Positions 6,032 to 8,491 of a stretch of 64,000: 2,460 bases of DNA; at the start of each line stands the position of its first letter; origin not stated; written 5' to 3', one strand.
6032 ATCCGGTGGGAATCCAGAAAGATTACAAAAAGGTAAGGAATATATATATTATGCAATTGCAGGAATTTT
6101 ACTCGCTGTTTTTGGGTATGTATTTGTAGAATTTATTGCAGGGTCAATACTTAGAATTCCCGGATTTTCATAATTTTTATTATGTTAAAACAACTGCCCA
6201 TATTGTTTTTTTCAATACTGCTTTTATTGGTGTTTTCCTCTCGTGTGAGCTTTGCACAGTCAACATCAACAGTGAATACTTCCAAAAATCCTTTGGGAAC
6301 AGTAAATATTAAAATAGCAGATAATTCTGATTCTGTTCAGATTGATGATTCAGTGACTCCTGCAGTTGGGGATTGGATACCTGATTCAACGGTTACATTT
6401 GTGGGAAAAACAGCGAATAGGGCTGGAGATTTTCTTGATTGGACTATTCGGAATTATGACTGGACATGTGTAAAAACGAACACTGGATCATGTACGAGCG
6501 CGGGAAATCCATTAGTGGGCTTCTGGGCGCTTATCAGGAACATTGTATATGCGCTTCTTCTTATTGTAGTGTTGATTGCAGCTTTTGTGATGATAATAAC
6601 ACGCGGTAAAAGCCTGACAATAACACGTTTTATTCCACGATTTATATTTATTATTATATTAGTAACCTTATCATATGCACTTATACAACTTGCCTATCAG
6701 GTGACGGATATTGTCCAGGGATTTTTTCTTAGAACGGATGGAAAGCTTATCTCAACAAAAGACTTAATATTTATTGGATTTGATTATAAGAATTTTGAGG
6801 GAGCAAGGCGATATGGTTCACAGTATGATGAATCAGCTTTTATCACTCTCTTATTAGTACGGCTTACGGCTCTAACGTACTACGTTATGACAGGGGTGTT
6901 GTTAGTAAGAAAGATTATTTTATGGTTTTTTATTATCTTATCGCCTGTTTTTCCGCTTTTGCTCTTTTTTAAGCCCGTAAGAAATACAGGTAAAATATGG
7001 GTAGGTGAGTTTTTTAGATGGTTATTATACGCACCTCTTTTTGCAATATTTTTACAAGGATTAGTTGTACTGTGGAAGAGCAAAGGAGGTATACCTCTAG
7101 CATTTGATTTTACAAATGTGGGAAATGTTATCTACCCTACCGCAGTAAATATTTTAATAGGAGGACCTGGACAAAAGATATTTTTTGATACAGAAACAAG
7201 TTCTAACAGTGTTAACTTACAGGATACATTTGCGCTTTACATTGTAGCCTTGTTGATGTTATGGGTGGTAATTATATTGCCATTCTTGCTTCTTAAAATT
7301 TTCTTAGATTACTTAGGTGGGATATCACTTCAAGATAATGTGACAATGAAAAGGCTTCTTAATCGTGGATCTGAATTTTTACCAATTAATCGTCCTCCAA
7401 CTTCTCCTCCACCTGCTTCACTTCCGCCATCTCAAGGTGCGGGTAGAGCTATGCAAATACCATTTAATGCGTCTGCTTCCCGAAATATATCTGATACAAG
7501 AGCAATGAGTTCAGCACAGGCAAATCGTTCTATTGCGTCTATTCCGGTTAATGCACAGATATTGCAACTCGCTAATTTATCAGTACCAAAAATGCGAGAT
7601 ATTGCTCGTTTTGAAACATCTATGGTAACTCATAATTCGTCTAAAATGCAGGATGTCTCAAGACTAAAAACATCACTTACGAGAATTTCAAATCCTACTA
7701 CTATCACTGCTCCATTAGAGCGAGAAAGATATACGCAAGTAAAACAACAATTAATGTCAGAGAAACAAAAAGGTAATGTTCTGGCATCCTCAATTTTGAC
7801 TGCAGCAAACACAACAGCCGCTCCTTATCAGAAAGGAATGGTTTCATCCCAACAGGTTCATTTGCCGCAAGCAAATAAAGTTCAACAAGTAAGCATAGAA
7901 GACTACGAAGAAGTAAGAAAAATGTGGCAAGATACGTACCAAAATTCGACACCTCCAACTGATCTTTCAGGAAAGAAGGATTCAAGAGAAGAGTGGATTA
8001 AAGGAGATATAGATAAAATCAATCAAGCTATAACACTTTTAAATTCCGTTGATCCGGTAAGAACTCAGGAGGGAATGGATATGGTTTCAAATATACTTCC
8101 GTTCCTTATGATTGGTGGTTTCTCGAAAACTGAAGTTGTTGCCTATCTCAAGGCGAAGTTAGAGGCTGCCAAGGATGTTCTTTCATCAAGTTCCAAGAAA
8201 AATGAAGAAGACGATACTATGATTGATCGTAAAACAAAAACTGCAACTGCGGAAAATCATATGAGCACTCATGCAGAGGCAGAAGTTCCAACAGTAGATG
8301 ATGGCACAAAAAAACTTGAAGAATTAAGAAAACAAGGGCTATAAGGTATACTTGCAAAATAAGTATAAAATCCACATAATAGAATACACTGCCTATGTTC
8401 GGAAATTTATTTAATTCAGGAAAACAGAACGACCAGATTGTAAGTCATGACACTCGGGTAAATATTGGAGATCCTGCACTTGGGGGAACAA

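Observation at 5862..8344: Orphan VirB2(TrbC)-like + VirB6(TrbL)-like membrane pair without VirB4/VirD4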

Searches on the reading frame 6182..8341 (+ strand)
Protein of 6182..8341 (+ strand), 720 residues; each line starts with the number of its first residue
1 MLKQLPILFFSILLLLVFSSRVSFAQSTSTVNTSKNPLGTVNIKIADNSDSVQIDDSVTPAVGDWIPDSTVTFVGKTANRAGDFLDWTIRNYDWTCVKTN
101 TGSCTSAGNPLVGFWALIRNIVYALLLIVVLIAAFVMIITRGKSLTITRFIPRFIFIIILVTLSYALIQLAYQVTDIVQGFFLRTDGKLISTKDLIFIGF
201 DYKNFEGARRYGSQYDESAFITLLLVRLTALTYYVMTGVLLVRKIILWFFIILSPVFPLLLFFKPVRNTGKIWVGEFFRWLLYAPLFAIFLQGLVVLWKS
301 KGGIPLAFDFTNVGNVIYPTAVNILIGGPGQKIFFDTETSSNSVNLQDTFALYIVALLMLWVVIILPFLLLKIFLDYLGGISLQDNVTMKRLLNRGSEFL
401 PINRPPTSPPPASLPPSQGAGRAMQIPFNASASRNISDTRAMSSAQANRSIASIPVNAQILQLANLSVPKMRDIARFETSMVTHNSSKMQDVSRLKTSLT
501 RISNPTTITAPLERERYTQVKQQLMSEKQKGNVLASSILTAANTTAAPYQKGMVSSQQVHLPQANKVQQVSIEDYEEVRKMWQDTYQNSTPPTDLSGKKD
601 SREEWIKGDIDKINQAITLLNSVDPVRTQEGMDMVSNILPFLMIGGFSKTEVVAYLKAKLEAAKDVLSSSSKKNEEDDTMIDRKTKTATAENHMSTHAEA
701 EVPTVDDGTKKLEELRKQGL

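Call 3: search_protein_families(library=pfam, proteins=[window:6182-8341:+], max_evalue=1)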
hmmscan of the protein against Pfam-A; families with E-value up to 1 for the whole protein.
window:6182-8341:+ (720 aa): 1 family
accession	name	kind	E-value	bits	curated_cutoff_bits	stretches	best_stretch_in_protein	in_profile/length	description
PF04610.19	TrbL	-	0.00022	21.5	25.9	1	130-291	4-173/215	TrbL/VirB6 plasmid conjugal transfer protein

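Call 4: search_protein_families(library=ncbifam, proteins=[window:6182-8341:+], max_evalue=1)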
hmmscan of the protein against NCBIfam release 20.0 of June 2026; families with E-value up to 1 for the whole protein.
window:6182-8341:+ (720 aa): 0 families

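Call 9: find_homologous_proteins(query=window:6182-8341:+, max_evalue=0.001)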
Query window:6182-8341:+ (720 aa): 605 proteins with E <= 0.001 among 8000 candidates; the best 120 are listed.
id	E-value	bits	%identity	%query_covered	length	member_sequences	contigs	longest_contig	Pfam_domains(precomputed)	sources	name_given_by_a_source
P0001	0.0e+0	1486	92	100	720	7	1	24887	-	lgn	-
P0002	0.0e+0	1152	73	100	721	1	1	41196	-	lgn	-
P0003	0.0e+0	1094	69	100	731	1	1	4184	-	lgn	-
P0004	0.0e+0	1072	68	99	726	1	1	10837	-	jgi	jgi:hypothetical protein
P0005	0.0e+0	1050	72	93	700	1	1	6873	-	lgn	-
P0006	0.0e+0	1045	67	100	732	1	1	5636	-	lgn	-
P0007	0.0e+0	1044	68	100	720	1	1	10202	-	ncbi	ncbi:MAG: hypothetical protein ACHQT7_00465 [Candidatus Levyibacteriota bacterium]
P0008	0.0e+0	1038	66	100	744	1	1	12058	-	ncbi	ncbi:MAG: hypothetical protein ACM3IJ_04175 [Candidatus Levyibacteriota bacterium]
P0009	0.0e+0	1018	63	100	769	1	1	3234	-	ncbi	-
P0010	0.0e+0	1016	65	100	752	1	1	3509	-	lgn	-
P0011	2.0e-295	1000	64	100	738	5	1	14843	PF04610.20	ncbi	-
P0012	1.5e-292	990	62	97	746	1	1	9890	-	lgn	-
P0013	2.1e-289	980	63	100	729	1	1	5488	-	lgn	-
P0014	5.1e-288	975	66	92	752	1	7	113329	-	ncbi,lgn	-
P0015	3.5e-285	966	65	92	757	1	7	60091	-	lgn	-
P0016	5.7e-283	958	60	100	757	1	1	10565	PF19590.5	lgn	-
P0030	1.0e-237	809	46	91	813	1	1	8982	PF04610.20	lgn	-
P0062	1.1e-223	763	55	68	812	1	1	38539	PF04610.20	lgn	-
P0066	2.1e-222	758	48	69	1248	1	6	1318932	PF17969.7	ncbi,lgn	-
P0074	1.8e-220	752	47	92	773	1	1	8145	PF04610.20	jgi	-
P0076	7.0e-220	750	54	66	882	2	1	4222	PF04610.20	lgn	-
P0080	7.1e-219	747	49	88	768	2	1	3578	PF04610.20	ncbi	-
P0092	2.5e-215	735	47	68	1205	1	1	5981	PF19590.5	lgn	-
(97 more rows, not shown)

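Call 12: find_encoding_contigs(protein=P0066, flank=10000, max_places=3)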
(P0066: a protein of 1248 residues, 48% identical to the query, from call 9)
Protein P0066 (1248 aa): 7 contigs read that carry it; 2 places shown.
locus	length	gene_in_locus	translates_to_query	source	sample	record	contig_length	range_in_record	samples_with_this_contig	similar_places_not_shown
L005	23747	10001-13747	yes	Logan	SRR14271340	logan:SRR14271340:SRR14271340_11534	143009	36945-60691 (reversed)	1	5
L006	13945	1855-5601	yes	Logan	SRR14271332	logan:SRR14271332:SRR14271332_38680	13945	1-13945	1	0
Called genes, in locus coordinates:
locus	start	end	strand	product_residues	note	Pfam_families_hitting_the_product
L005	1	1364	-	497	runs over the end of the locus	PF13632:Glyco_trans_2_3 (weak)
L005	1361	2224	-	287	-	PF01026:TatD_DNase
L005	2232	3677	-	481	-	PF00133:tRNA-synt_1, PF01921:tRNA-synt_1f (faint), PF09334:tRNA-synt_1g, PF00133:tRNA-synt_1, PF01406:tRNA-synt_1e, PF19303:Anticodon_3, PF08264:Anticodon_1 (faint)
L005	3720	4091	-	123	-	-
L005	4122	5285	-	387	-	PF18895:T4SS_pilin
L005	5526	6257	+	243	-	PF01628:HrcA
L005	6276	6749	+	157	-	PF01025:GrpE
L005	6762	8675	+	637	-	PF00012:HSP70, PF06723:MreB_Mbl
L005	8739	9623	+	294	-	PF00226:DnaJ, PF01556:DnaJ_C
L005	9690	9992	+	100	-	PF18895:T4SS_pilin (weak)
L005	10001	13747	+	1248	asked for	PF17969:Ldt_C (faint)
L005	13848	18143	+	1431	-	PF02861:Clp_N, PF23569:NBD_SMAX1 (weak), PF00004:AAA, PF17871:AAA_lid_9, PF00004:AAA, PF07724:AAA_2, PF07728:AAA_5, PF10431:ClpB_D2-small, +7 more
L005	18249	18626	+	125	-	-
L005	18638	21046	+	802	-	PF13401:AAA_22 (faint), PF17871:AAA_lid_9, PF00158:Sigma54_activat (weak), PF00004:AAA, PF07724:AAA_2, PF07728:AAA_5, PF10431:ClpB_D2-small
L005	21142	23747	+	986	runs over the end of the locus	-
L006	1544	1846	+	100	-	PF18895:T4SS_pilin (weak)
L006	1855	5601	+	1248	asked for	PF17969:Ldt_C (faint)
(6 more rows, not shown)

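Call 20: find_related_loci(query=A1, collection=genome_contigs, flank=10000)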
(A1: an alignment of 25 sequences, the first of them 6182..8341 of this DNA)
Query A1 (720 aa) in genome_contigs; peptide patterns used: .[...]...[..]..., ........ (x = any residue, [..] = any of these).
187 stretches matched a pattern; 144 encode a relative of the query (tblastn E <= 1e-3); the best 80 are kept; 80 distinct loci.
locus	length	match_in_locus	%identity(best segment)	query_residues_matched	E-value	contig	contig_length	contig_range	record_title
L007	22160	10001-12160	92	1-720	0e+0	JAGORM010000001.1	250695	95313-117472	MAG: Candidatus Levyibacteriota bacterium isolate Gw_Eff_bin_269 Gw_Eff_31_length_250695_cov_12.342542, whole genome sho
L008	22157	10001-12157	93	1-719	0e+0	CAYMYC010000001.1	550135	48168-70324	MAG TPA_asm: uncultured Gammaproteobacteria bacterium isolate binchicken_co128_232 genome assembly, contig: NODE_4_lengt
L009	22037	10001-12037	66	61-720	0e+0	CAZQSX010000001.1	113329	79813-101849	MAG TPA_asm: uncultured Gammaproteobacteria bacterium isolate SRP342105_co2_380 genome assembly, contig: NODE_131_length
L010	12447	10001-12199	64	1-720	0e+0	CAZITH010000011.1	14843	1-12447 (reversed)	MAG TPA_asm: uncultured Gammaproteobacteria bacterium isolate SRP135725_co1_94 genome assembly, contig: NODE_5360_length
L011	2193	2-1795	66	138-720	0e+0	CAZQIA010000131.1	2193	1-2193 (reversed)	MAG TPA_asm: uncultured Gammaproteobacteria bacterium isolate SRP173033_co3_77 genome assembly, contig: NODE_97031_lengt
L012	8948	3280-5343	53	2-714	0e+0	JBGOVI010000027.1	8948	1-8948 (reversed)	MAG: Patescibacteria group bacterium isolate OBJ_0618_7090110_119 k141_8028959_length_8948_cov_109.0000, whole genome sh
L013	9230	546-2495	52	57-718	0e+0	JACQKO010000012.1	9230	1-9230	MAG: Candidatus Levyibacteriota bacterium isolate NC_groundwater_1179_Ag_S-0.1um_40_84 S_p1_S3_coassembly_k141_353883, w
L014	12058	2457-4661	66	1-719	0e+0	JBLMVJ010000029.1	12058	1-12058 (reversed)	MAG: Candidatus Levyibacteriota bacterium isolate MAG318 PRJNA960887_bin9_renamed_28, whole genome shotgun sequence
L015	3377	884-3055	49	63-711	0e+0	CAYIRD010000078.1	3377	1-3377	MAG TPA_asm: uncultured Gammaproteobacteria bacterium isolate ERP119705_co24_323 genome assembly, contig: NODE_58131_len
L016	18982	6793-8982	48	65-703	0e+0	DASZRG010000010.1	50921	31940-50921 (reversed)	MAG TPA_asm: Patescibacteria group bacterium isolate SMAG_U6018 k141_414670, whole genome shotgun sequence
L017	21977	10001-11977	52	60-709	0e+0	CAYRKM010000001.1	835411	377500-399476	MAG TPA_asm: uncultured Gammaproteobacteria bacterium isolate SRP292972_co1_108 genome assembly, contig: NODE_7_length_8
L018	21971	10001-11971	52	65-710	0e+0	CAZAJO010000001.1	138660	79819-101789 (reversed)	MAG TPA_asm: uncultured Gammaproteobacteria bacterium isolate SRP342105_co1_429 genome assembly, contig: NODE_138_length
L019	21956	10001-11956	49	65-706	0e+0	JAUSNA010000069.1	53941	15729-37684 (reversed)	MAG: Candidatus Levyibacteriota bacterium isolate E19_metabat.bin.104 E19_k141_378344, whole genome shotgun sequence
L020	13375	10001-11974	51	61-710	0e+0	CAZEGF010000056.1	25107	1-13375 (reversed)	MAG TPA_asm: uncultured Gammaproteobacteria bacterium isolate SRP135725_co2_582 genome assembly, contig: k141_2168081, w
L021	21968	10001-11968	51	61-699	0e+0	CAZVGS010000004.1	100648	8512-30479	MAG TPA_asm: uncultured Gammaproteobacteria bacterium isolate binchicken_co16_182 genome assembly, contig: NODE_347_leng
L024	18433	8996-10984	49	65-712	0e+0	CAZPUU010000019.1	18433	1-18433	MAG TPA_asm: uncultured Gammaproteobacteria bacterium isolate SRP192515_co2_165 genome assembly, contig: NODE_2445_lengt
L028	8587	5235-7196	49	56-703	0e+0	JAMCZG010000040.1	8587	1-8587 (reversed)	MAG: Patescibacteria group bacterium isolate FK_Sedi_B_Bin.314 NODE_35471_length_8587_cov_4.62305, whole genome shotgun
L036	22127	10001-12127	47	63-687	0e+0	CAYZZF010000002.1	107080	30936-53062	MAG TPA_asm: uncultured Gammaproteobacteria bacterium isolate SRP093762_co1_95 genome assembly, contig: NODE_108_length_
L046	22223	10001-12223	42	1-703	4e-177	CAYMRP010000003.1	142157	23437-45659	MAG TPA_asm: uncultured Gammaproteobacteria bacterium isolate SRP286056_co1_76 genome assembly, contig: NODE_75_length_1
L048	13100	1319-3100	46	55-677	2e-175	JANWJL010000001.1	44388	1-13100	MAG: Candidatus Microgenomates bacterium isolate CRAIB_MAG66 c_000000000773, whole genome shotgun sequence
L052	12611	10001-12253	41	1-707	7e-169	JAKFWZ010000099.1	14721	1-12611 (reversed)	MAG: Candidatus Daviesbacteria bacterium isolate ND2_Bin_11 ND2_0000485, whole genome shotgun sequence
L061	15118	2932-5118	42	49-716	6e-164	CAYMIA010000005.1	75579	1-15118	MAG TPA_asm: uncultured Gammaproteobacteria bacterium isolate SRP200132_co1_145 genome assembly, contig: NODE_432_length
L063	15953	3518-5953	50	1-711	6e-163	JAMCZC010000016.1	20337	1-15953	MAG: Patescibacteria group bacterium isolate FK_Sedi_B_Bin.322 NODE_9161_length_20337_cov_41.9952, whole genome shotgun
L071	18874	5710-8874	41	65-719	2e-154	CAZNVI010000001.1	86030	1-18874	MAG TPA_asm: uncultured Gammaproteobacteria bacterium isolate SRP192515_co1_25 genome assembly, contig: NODE_154_length_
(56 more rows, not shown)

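Call 23: search_protein_families(library=pfam, proteins=[L046:12369-14048:+, L046:14100-14672:+, L046:14950-16821:+, L046:16980-17450:+, L046:7259-8722:-, L046:8742-9191:+, L046:6848-7234:+, L048:3230-4609:+, L061:5127-5942:+, L046:18814-19884:+], max_evalue=0.01)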
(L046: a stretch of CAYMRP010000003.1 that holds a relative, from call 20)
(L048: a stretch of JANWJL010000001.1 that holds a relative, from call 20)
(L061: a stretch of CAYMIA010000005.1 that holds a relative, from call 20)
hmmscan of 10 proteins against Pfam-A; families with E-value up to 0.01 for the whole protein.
L046:12369-14048:+ (560 aa): 1 family
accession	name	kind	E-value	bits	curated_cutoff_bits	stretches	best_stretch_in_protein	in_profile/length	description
PF08486.15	SpoIID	-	3.6e-17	63.2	23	1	324-383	23-95/97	Stage II sporulation protein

L046:14100-14672:+ (191 aa): 0 families

L046:14950-16821:+ (624 aa): 0 families

L046:16980-17450:+ (157 aa): 1 family
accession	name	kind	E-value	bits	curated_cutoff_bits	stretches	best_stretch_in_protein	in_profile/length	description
PF01668.23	SmpB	-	1.9e-45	154.8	27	1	12-146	3-141/143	SmpB protein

L046:7259-8722:- (487 aa): 0 families

L046:8742-9191:+ (150 aa): 2 families
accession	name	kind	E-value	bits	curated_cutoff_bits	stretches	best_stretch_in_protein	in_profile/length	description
PF18895.5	T4SS_pilin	-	1.9e-07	31.5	26.6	1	54-112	5-62/71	Type IV secretion system pilin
PF04956.18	TrbC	-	6.2e-06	26.8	27.9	1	12-114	6-91/98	TrbC/VIRB2 pilin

L046:6848-7234:+ (129 aa): 4 families
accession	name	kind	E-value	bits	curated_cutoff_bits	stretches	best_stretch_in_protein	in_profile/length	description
PF18895.5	T4SS_pilin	-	7.2e-08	32.8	26.6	1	46-109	9-71/71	Type IV secretion system pilin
PF04956.18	TrbC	-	6.2e-06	26.8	27.9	1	40-108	35-97/98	TrbC/VIRB2 pilin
PF02322.20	Cyt_bd_oxida_II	-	0.0055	16.5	35.6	1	41-108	145-210/302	Cytochrome bd terminal oxidase subunit II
PF10110.14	GPDPase_memb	-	0.0084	15.3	29.6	0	44-112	210-276/321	Membrane domain of glycerophosphoryl diester phosphodiesterase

L048:3230-4609:+ (460 aa): 0 families

L061:5127-5942:+ (272 aa): 2 families
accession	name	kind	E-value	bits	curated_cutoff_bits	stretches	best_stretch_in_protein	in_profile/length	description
PF08308.17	PEGA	-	1.6e-14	54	20.8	2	126-189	4-67/71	PEGA domain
PF08239.17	SH3_3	-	9.8e-09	35.7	27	1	219-270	2-54/54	Bacterial SH3 domain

L046:18814-19884:+ (357 aa): 0 families

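Call 31: search_solved_structures(query=A2, max_evalue=10, show_alignments=2)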
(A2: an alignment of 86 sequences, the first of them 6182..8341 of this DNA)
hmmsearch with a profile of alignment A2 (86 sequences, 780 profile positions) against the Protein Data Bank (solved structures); distinct sequences matched with E-value up to 10: 12.
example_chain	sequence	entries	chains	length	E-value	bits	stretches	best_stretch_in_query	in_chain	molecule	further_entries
9dni_A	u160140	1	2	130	0.12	13.8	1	496-606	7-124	De novo designed IR agonist ""S2-F1-S1""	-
13bv_C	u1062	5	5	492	2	9.8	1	486-586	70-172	Beclin 1-associated autophagy-related key regulator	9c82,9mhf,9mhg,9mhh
9rx4_D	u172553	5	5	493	2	9.8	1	486-586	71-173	Beclin 1-associated autophagy-related key regulator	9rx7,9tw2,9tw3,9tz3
5gon_E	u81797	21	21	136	5.7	8.3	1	540-635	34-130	Stathmin-4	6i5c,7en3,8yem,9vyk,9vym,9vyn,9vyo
7e4p_E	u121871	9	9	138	5.8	8.2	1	540-635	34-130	Stathmin-4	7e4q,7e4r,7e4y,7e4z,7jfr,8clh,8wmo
9ixb_E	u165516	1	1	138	5.8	8.2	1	540-635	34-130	Stathmin-4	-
9e78_3d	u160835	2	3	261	5.9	8.2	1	533-659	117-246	ArcMAP1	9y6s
7l05_E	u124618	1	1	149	7.4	7.9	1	541-635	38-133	Stathmin-4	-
4yj2_E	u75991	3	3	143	8.1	7.8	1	540-635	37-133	Stathmin-4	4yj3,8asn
1sa0_E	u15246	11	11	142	8.3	7.7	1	540-635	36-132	Stathmin 4 | RB3 STATHMIN-LIKE DOMAIN 4 | Stathmin-4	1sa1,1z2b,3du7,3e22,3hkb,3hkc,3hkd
4i4t_E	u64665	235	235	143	8.7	7.6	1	540-635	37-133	Stathmin-4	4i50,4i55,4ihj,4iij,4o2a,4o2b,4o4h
9im5_E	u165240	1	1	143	8.9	7.6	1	540-635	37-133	Stathmin-4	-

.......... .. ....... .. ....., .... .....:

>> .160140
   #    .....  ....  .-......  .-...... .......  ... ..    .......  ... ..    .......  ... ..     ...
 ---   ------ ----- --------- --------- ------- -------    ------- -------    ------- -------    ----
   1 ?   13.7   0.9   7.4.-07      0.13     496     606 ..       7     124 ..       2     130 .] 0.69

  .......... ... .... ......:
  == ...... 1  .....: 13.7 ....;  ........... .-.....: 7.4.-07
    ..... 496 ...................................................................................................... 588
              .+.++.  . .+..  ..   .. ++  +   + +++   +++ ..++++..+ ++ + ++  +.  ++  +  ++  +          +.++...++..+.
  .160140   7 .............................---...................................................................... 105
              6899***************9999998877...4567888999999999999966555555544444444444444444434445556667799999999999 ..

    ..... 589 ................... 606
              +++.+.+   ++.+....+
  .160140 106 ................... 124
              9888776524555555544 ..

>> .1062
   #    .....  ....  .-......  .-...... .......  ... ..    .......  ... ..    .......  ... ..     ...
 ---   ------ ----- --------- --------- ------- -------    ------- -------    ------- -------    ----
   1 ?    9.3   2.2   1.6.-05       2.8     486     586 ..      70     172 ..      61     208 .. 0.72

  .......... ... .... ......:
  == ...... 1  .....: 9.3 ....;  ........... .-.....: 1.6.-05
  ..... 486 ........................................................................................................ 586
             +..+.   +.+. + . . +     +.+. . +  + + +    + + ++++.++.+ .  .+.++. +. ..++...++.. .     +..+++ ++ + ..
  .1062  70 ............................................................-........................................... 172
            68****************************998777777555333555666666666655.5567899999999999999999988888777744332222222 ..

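Call 33: search_protein_families(library=pfam, alignment_id=A1, max_evalue=0.01)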
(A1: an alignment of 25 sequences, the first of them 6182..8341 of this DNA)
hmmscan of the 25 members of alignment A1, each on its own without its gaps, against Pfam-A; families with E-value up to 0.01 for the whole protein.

A. member 1, window:6182-8341:+ (720 aa): 1 family
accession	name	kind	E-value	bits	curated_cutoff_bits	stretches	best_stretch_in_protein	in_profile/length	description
PF04610.19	TrbL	-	0.00022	21.5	25.9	1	130-291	4-173/215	TrbL/VirB6 plasmid conjugal transfer protein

B. families by the number of members that match (of 25 scanned): 6 families
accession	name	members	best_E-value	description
PF04610.19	TrbL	15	2.2e-05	TrbL/VirB6 plasmid conjugal transfer protein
PF24225.1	DUF7441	2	0.00081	Domain of unknown function (DUF7441)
PF17969.6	Ldt_C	1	1.8e-05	L,D-transpeptidase C-terminal domain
PF17870.6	Insulin_TMD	1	0.0063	Insulin receptor trans-membrane segment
PF12732.12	YtxH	1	0.0074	YtxH-like protein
PF22094.2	CED4_WHD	1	0.0078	CED4, winged-helix domain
